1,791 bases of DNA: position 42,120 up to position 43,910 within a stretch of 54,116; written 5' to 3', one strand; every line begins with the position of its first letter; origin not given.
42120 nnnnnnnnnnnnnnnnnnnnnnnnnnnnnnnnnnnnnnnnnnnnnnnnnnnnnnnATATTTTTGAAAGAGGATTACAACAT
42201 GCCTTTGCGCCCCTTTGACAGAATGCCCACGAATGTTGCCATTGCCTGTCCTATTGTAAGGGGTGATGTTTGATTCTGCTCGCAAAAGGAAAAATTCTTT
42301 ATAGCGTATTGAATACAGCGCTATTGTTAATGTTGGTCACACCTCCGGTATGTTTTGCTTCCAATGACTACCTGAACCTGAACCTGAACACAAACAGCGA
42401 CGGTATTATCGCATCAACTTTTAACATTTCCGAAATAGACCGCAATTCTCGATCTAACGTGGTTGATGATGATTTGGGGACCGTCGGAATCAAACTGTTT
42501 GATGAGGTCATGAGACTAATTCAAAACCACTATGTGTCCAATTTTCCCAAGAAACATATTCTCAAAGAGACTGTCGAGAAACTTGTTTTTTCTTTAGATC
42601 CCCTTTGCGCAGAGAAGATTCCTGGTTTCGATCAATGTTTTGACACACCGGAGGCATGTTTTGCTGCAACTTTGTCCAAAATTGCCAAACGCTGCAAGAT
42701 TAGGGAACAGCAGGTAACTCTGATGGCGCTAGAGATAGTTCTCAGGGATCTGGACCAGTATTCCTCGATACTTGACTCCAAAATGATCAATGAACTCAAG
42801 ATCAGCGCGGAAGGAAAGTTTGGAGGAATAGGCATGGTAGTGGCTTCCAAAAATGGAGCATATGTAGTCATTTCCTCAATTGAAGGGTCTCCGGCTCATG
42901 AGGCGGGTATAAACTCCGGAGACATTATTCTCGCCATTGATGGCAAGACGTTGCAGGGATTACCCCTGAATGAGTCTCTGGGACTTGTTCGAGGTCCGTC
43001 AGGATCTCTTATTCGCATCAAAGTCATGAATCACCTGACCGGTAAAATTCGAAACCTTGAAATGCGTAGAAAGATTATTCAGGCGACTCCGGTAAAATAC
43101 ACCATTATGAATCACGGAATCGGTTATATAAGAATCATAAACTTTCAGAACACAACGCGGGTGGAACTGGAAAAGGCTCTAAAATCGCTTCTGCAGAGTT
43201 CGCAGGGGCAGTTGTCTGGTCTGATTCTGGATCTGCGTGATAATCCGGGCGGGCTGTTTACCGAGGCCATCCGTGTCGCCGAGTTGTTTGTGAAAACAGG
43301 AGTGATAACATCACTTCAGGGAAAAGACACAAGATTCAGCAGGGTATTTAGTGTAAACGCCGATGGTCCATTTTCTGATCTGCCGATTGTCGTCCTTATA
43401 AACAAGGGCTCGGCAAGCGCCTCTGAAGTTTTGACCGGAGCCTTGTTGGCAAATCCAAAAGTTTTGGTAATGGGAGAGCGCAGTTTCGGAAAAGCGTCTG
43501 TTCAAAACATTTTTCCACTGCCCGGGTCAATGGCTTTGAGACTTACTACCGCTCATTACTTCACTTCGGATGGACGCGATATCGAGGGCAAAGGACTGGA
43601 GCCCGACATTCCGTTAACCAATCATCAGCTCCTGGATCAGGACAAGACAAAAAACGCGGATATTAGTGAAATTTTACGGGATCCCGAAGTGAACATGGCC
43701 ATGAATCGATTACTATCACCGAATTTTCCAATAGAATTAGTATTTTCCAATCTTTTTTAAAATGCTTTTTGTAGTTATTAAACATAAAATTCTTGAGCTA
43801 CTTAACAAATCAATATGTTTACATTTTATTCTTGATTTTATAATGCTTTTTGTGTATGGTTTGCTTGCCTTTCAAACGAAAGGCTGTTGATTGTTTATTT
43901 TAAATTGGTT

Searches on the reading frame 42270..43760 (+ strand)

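Call 32: search_protein_families(library=pfam, proteins=[window:42270-43760:+], max_evalue=0.00001)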
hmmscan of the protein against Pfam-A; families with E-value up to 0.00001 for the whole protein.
window:42270-43760:+ (496 aa): 4 families
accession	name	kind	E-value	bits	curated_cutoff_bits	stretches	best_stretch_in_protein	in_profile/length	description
PF03572.23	Peptidase_S41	-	5.3e-47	159.9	24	1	284-448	2-164/165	Peptidase family S41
PF17820.7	PDZ_6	-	7.8e-10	38.8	27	1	200-252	2-52/54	PDZ domain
PF13180.12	PDZ_2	-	7.3e-08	33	27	1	185-253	1-68/80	PDZ domain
PF00595.29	PDZ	-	1.1e-07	32.6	23.2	1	178-248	4-76/81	PDZ domain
